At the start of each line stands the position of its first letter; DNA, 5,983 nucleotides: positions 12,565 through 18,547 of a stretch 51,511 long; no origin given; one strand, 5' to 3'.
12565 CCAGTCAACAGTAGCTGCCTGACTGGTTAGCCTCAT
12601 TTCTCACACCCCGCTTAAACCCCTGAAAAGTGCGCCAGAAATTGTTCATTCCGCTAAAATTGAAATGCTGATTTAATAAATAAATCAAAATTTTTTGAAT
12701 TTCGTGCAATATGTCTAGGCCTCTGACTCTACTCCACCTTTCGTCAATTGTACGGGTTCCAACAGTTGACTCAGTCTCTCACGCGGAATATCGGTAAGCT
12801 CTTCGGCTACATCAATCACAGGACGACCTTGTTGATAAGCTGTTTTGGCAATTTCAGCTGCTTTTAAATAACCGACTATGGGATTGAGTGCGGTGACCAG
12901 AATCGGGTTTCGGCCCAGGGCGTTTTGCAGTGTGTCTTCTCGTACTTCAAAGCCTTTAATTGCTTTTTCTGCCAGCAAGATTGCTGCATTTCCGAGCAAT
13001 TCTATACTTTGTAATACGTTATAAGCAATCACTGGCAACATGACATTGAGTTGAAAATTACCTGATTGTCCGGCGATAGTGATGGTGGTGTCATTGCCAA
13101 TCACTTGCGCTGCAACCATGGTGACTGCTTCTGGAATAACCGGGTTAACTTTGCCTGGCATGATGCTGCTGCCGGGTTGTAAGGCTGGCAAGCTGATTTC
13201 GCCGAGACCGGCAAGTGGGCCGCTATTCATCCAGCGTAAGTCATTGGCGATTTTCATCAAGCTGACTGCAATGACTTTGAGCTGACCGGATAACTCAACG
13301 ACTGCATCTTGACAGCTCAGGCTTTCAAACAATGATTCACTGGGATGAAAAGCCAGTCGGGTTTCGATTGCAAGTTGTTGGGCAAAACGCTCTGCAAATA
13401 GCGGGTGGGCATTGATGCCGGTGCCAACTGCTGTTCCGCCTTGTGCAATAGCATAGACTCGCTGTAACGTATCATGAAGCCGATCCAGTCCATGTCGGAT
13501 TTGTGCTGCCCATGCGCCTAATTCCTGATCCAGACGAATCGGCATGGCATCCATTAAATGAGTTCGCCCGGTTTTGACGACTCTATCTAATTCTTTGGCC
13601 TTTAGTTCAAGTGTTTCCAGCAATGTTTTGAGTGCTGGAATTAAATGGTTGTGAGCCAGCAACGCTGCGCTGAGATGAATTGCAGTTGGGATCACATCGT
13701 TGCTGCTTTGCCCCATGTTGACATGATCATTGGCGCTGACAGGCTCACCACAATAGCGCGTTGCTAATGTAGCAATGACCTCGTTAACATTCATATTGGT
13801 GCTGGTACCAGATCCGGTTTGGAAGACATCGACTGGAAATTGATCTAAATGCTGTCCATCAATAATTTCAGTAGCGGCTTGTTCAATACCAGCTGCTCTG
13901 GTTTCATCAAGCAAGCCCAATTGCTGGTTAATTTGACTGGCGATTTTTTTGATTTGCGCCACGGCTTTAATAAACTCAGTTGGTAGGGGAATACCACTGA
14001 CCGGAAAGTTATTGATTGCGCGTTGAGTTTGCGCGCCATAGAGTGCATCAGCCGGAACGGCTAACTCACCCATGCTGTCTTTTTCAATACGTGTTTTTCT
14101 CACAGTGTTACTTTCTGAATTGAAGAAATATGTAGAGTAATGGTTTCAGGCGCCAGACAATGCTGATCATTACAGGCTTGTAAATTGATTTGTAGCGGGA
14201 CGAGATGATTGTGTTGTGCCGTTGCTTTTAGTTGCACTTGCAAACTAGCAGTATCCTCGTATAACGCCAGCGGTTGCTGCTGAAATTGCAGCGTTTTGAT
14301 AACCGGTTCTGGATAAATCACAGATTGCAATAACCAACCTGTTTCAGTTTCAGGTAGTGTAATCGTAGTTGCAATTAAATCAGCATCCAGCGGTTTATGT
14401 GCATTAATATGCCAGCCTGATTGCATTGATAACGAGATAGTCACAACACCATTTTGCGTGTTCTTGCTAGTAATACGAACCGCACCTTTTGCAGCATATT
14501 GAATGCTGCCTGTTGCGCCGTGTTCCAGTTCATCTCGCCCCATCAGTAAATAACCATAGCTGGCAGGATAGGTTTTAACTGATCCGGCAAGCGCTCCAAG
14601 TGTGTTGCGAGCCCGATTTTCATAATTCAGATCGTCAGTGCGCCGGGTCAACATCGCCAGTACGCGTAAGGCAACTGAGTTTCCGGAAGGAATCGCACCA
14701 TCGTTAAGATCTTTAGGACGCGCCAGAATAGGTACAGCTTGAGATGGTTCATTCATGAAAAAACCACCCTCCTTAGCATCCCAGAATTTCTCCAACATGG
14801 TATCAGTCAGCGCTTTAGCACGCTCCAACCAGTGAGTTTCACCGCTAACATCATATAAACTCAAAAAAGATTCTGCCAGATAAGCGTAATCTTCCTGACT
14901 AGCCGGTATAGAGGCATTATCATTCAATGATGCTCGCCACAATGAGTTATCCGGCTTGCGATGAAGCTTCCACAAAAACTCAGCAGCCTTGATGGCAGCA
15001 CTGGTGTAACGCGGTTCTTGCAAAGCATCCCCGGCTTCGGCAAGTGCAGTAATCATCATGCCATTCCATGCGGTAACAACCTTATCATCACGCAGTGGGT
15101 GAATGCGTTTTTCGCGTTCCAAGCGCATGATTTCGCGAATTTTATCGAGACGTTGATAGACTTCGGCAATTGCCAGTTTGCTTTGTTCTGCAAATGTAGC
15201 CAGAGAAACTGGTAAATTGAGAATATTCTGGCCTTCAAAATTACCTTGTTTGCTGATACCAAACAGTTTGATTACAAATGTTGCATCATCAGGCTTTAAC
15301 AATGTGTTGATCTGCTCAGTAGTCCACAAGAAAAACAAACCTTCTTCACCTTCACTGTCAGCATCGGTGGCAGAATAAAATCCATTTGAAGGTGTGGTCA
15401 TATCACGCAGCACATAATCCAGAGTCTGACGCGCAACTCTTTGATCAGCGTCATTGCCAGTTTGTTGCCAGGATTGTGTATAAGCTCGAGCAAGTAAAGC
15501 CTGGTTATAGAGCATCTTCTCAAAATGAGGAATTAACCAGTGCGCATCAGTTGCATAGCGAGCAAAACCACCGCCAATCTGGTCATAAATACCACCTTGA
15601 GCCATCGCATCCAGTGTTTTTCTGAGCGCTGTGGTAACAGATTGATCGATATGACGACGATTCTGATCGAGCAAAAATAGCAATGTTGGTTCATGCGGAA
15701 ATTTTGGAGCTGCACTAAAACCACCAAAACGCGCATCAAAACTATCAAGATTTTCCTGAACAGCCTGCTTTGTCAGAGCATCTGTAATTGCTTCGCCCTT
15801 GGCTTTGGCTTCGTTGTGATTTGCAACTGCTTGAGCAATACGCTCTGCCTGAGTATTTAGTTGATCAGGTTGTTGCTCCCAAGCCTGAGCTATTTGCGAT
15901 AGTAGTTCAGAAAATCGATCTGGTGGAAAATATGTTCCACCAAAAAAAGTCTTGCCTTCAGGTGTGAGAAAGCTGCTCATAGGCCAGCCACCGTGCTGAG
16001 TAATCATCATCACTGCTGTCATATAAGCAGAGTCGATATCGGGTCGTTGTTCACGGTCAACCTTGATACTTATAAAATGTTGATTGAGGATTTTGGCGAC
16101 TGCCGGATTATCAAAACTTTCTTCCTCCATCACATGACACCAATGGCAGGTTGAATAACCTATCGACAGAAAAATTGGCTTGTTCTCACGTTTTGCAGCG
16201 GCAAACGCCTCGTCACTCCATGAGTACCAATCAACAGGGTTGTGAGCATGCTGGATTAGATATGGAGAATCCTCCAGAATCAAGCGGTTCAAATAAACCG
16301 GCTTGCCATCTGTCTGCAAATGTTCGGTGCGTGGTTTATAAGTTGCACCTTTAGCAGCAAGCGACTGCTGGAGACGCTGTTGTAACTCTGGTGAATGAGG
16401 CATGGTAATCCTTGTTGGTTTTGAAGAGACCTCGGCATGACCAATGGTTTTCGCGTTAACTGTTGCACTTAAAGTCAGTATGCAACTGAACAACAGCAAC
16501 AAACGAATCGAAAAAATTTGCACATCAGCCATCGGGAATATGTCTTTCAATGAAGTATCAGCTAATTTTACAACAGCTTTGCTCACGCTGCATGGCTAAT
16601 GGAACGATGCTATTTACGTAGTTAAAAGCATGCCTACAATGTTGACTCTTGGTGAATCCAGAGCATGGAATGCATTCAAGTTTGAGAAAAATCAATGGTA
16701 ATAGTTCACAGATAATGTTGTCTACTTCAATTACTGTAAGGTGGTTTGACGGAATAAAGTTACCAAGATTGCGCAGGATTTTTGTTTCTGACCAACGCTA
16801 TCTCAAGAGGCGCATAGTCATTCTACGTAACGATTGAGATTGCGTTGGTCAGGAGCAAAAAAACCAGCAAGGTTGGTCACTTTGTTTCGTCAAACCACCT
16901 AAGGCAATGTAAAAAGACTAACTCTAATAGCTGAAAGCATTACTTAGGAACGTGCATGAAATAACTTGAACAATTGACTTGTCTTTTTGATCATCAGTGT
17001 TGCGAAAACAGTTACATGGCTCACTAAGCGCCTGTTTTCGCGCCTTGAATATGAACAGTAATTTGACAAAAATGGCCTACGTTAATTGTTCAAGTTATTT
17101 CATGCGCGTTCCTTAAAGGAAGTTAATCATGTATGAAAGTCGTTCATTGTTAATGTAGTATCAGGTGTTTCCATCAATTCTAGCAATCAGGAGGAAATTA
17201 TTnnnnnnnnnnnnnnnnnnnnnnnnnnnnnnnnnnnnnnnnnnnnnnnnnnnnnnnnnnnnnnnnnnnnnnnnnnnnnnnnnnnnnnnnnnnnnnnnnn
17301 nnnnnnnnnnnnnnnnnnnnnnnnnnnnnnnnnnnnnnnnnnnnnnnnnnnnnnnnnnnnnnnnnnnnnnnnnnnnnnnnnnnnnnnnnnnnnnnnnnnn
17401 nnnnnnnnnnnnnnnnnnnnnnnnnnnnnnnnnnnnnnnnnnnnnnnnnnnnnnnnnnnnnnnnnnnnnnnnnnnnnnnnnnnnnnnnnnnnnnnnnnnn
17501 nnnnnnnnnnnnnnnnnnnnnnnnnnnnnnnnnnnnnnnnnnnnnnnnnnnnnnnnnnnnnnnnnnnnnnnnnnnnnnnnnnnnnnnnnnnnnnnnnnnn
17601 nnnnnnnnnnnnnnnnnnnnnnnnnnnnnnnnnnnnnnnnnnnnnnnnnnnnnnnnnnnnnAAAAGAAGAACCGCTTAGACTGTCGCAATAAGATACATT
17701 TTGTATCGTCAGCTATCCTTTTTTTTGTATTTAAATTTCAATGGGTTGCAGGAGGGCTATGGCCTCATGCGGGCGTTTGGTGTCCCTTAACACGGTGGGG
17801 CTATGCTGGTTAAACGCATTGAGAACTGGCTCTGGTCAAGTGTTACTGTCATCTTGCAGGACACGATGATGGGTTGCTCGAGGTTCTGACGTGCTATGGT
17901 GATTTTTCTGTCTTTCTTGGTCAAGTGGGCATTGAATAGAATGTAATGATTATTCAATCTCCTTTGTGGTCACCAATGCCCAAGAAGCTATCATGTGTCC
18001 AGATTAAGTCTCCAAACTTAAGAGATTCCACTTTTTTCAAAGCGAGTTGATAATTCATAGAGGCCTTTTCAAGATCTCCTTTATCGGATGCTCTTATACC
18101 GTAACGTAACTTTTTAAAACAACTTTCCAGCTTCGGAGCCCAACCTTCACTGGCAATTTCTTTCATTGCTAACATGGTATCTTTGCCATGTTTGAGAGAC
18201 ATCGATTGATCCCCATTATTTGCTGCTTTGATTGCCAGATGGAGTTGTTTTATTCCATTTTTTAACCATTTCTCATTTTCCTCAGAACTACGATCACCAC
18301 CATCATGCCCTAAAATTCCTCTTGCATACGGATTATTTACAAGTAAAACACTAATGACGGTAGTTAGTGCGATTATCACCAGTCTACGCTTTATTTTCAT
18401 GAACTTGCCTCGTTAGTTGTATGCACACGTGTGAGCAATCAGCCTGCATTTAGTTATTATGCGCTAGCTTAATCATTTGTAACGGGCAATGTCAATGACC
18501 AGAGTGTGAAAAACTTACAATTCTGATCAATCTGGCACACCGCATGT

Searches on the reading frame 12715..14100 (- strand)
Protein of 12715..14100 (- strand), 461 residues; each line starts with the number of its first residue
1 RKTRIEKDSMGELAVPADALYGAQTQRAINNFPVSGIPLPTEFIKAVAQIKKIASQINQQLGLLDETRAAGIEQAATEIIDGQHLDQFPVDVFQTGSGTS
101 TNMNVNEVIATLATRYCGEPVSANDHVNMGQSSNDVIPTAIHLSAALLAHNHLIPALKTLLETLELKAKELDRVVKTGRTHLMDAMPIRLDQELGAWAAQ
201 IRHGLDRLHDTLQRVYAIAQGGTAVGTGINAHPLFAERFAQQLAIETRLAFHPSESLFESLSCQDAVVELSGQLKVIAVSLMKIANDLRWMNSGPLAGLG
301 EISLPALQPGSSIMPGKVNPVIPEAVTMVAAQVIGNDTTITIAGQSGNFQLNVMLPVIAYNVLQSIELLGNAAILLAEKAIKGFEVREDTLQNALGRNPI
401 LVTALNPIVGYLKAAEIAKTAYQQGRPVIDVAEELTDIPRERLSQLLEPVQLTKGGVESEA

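Call 24: search_protein_families(library=pfam, proteins=[window:12715-14100:-], max_evalue=0.001)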
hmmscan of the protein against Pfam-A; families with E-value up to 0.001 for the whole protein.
window:12715-14100:- (461 aa): 2 families
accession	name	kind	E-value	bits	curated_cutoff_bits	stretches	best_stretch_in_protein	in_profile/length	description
PF00206.25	Lyase_1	-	7.3e-97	325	27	1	11-335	1-312/312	Lyase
PF10415.14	FumaraseC_C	-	2.2e-17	63.6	32.5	1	401-454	1-54/54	Fumarase C C-terminus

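Call 96: find_homologous_proteins(query=window:12715-14100:-, max_evalue=1e-100)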
Query window:12715-14100:- (461 aa): 8000 proteins with E <= 1e-100 among 8000 candidates; the best 120 are listed.
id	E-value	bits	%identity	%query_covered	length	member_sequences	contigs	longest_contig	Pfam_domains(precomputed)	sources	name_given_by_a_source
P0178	6.0e-276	933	94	100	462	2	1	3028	PF10415.15,PF00206.26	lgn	-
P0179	2.7e-269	911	92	99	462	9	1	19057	PF10415.15,PF00206.26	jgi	jgi:fumarate hydratase class II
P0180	3.3e-267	905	91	100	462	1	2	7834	PF10415.15,PF00206.26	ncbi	ncbi:MAG: class II fumarate hydratase [Methylococcales bacterium]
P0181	7.7e-254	861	88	100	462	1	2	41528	PF10415.15,PF00206.26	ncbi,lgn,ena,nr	ncbi:MAG TPA: class II fumarate hydratase [Crenotrichaceae bacterium]|nr:class II fumarate hydratase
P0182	8.6e-253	857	86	100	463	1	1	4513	PF10415.15,PF00206.26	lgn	-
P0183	4.6e-249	845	85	100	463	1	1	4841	PF10415.15,PF00206.26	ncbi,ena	-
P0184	1.7e-228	777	78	99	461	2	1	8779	PF10415.15,PF00206.26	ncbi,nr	ncbi:MAG: class II fumarate hydratase [Gammaproteobacteria bacterium]|nr:class II fumarate hydratase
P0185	3.4e-217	740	75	99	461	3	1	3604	PF10415.15,PF00206.26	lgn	-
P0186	1.5e-216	738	75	99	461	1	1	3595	PF10415.15,PF00206.26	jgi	jgi:fumarate hydratase, class II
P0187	1.5e-216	738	75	98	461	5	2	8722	PF10415.15,PF00206.26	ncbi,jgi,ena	jgi:fumarate hydratase class II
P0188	4.1e-216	736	75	98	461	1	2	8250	PF10415.15,PF00206.26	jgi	jgi:fumarate hydratase, class II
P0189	5.1e-216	736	76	98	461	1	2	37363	PF10415.15,PF00206.26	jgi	jgi:fumarate hydratase, class II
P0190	7.0e-216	735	75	98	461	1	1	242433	PF10415.15,PF00206.26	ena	-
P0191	9.4e-216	735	75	99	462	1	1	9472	PF10415.15,PF00206.26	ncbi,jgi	-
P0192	2.7e-215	734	76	98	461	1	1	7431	PF10415.15,PF00206.26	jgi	jgi:fumarate hydratase, class II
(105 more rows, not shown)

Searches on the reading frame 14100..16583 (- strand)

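Call 24: search_protein_families(library=pfam, proteins=[window:14100-16583:-], max_evalue=0.001)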
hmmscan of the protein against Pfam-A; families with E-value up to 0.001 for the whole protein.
window:14100-16583:- (827 aa): 5 families
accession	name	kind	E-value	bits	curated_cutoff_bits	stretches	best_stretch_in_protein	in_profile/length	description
PF03190.21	Thioredox_DsbH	-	1.2e-71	240.4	27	1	99-253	2-162/163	Protein of unknown function, DUF255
PF13899.12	Thioredoxin_7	-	4.2e-13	49.7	27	1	118-208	1-83/83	Thioredoxin-like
PF11412.14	DsbD_N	-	9.1e-07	29.4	25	1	701-817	10-115/119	Thiol:disulfide interchange protein DsbD, N-terminal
PF07221.17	GlcNAc_2-epim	-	4.6e-06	26.6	23.4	1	512-606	88-182/347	N-acylglucosamine 2-epimerase (GlcNAc 2-epimerase)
PF13098.12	Thioredoxin_2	-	9e-05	23.2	27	1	130-227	1-103/104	Thioredoxin-like domain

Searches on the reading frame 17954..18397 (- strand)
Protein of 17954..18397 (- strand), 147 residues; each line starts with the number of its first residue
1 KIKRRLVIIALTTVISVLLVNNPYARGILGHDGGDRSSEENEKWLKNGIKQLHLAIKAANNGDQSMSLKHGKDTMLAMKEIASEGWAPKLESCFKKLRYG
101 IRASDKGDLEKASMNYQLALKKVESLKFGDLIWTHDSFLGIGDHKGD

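Call 24: search_protein_families(library=pfam, proteins=[window:17954-18397:-], max_evalue=0.001)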
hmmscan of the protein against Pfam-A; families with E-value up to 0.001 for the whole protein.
window:17954-18397:- (147 aa): 1 family
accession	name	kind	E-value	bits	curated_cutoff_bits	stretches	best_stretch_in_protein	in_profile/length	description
PF16785.10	SMBP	-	0.00012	22.7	29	1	45-124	27-109/111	Small metal-binding protein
